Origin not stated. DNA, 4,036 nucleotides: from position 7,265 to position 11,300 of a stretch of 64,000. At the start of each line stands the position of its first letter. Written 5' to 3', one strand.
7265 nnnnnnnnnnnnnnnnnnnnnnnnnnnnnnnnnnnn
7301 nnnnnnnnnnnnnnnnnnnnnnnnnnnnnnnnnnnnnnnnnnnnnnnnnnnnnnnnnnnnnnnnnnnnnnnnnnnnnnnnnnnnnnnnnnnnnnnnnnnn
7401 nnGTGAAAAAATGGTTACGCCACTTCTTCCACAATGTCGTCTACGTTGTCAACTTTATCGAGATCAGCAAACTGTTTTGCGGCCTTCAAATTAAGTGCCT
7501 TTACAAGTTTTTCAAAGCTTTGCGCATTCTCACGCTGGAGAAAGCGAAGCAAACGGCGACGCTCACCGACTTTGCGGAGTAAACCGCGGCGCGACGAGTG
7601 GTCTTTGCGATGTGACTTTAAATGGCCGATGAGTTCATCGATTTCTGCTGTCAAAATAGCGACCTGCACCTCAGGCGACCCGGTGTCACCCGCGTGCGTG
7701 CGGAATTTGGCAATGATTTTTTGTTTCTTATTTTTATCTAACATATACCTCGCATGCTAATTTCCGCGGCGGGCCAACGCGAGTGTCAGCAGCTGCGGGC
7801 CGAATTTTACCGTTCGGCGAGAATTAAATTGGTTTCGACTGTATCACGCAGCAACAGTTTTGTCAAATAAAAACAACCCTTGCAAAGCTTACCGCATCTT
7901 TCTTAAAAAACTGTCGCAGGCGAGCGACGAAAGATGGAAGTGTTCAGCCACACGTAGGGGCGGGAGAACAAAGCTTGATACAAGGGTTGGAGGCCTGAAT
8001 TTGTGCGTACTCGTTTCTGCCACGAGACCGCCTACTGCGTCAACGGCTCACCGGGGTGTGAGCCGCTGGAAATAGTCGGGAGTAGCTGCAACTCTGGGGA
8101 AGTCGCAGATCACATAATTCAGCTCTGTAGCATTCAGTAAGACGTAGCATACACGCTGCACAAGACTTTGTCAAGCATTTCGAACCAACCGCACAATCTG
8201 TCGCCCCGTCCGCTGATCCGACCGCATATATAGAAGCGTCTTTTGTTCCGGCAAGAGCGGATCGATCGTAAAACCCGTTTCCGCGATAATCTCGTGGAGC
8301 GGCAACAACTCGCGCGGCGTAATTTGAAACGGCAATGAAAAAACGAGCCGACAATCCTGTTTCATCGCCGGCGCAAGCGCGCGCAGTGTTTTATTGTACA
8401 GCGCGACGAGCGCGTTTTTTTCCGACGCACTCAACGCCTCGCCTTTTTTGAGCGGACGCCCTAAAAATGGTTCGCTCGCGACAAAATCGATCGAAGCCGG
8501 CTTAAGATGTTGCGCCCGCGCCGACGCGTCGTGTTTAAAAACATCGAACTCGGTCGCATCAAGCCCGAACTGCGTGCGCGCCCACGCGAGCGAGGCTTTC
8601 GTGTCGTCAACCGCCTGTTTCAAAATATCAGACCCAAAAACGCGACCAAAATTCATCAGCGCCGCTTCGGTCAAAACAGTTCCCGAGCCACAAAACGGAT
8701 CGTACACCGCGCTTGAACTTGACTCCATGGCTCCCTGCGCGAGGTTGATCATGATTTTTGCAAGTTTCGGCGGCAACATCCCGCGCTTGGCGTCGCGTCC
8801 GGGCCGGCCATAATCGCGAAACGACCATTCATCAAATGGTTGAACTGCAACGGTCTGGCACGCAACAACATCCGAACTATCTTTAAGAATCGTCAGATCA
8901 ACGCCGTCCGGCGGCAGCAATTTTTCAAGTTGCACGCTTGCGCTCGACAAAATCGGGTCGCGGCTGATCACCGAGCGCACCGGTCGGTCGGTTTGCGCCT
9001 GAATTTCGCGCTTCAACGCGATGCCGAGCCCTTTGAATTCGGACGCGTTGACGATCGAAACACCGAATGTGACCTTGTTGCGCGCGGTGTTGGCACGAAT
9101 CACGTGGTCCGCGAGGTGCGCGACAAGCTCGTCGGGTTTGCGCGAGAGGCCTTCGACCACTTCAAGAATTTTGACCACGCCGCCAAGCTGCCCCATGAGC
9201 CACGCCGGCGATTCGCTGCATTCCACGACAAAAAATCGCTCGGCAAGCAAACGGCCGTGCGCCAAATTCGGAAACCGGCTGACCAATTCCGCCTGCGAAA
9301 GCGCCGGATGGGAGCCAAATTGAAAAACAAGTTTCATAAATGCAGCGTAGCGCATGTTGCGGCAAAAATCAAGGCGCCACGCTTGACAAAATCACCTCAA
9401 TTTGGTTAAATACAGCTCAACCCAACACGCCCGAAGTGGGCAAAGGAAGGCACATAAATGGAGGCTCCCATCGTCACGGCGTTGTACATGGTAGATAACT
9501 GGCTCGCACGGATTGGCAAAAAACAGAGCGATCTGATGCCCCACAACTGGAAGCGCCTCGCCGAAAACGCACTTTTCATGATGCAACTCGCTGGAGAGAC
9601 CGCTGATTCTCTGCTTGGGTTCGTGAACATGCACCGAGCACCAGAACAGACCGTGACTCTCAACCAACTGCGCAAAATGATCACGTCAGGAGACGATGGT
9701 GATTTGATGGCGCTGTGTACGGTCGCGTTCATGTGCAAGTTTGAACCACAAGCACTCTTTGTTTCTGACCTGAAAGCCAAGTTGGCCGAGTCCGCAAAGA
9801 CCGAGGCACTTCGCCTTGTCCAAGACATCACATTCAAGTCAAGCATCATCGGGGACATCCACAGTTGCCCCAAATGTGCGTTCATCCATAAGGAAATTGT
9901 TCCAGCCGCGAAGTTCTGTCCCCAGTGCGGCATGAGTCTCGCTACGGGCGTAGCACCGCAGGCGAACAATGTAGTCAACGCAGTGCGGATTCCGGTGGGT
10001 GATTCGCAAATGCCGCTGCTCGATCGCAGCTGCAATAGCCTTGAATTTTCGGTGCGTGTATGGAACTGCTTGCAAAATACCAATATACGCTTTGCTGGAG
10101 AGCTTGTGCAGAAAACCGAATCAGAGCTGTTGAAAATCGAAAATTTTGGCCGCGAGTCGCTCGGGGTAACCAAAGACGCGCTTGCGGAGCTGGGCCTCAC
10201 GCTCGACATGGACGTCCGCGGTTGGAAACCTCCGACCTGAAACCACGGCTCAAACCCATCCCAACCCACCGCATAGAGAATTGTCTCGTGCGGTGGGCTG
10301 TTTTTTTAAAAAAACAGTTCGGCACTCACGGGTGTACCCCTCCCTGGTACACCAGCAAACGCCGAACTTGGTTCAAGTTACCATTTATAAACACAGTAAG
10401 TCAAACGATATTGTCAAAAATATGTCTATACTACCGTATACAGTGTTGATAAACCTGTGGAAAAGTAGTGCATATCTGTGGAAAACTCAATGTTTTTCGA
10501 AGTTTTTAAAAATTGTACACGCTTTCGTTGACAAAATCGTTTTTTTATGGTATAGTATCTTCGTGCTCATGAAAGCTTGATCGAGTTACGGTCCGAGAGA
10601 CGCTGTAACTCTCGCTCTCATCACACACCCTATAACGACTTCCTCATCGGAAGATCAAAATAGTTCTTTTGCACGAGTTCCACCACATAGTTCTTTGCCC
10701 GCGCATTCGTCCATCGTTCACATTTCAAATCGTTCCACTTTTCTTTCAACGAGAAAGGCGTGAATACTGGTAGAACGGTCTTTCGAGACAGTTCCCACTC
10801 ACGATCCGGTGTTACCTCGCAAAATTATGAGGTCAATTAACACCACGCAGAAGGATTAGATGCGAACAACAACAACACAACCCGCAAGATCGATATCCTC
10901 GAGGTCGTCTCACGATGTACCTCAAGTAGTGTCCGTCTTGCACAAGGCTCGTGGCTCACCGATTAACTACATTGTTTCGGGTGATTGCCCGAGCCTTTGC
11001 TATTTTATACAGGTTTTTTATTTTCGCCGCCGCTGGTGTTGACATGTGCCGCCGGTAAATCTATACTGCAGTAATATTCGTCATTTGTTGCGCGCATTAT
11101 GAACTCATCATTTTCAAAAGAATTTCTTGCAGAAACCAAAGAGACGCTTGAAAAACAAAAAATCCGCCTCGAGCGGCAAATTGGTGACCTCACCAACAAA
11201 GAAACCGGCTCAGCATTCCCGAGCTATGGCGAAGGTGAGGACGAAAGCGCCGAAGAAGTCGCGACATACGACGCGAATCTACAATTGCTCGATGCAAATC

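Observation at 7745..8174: Promoter-to-terminator structured sRNA candidate (~270 nt) directly upstream of rpsO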

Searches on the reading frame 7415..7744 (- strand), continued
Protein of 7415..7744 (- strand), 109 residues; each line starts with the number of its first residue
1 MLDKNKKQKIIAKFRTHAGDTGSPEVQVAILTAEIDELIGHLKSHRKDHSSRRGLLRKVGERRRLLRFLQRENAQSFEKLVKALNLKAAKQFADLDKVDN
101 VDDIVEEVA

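Call 43: search_protein_representatives(protein=P0121)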
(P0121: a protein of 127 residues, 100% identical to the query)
Query: 127 residues. Proteins with E-value up to 0.001 (for the whole library): 1971; up to 1e-10: 86; up to 1e-30: 1. The best 150 are listed.
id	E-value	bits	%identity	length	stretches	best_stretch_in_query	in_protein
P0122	1.9e-37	144.5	55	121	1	12-126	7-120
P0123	3.0e-25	105.0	48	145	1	31-126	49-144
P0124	8.9e-25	103.5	35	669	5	48-118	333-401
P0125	1.7e-24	102.6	40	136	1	15-126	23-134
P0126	6.9e-23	97.4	47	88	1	40-126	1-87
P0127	1.8e-21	92.8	42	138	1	18-126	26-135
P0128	5.0e-21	91.4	40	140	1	12-126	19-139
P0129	6.4e-20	87.8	38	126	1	36-126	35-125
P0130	1.1e-19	87.1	43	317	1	34-126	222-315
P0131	1.1e-19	87.1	40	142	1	31-127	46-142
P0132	2.6e-19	85.9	42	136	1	31-126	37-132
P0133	2.8e-19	85.8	47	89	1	40-126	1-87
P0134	7.3e-19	84.4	31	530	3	33-127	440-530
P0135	2.2e-18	82.8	37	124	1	10-126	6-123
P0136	4.9e-18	81.7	30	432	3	32-126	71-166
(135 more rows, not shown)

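Call 100: search_protein_families(library=pfam, proteins=[L097:347-553:+, L097:465-638:+, L097:502-801:+], max_evalue=1)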
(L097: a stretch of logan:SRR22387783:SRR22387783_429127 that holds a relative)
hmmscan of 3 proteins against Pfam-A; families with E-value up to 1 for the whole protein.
L097:347-553:+ (69 aa): 0 families

L097:465-638:+ (58 aa): 1 family
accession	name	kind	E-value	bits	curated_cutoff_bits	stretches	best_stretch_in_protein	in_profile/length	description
PF08479.16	POTRA_2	-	0.36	11.2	24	1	5-33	15-43/76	POTRA domain, ShlB-type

L097:502-801:+ (100 aa): 0 families

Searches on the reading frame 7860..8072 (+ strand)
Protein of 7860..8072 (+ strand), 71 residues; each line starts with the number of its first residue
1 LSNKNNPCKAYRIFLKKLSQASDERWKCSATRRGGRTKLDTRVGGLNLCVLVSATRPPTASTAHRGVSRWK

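Call 100: search_protein_families(library=pfam, proteins=[window:7860-8072:+], max_evalue=1)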
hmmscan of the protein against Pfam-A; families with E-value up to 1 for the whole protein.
window:7860-8072:+ (71 aa): 0 families

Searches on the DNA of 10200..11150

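Call 93: search_rna_families(source=window, start=10200, end=11150, threshold=evalue, max_evalue=5)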
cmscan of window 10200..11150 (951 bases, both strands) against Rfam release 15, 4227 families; matches with E-value up to 5: 4.
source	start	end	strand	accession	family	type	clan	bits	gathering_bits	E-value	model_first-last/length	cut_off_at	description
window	10632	10749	-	RF00348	snoR9_plant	Gene; snRNA; snoRNA; CD-box;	-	18.8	43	4.3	1-129/129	no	Small nucleolar RNA snoR9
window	10260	10388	-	RF02901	AaHKsRNA41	Gene; sRNA;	-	17.5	97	0.2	1-187/187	no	Aggregatibacter sRNA 41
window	10314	10370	-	RF03594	mir-3817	Gene; miRNA;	-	16.9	90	3.6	1-89/89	no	mir-3817 microRNA precursor family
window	10896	10927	-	RF01551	TB8Cs4H2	Gene; snRNA; snoRNA; HACA-box;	-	16.1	50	3.1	1-71/71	no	Trypanosomatid snoRNA TB8Cs4H2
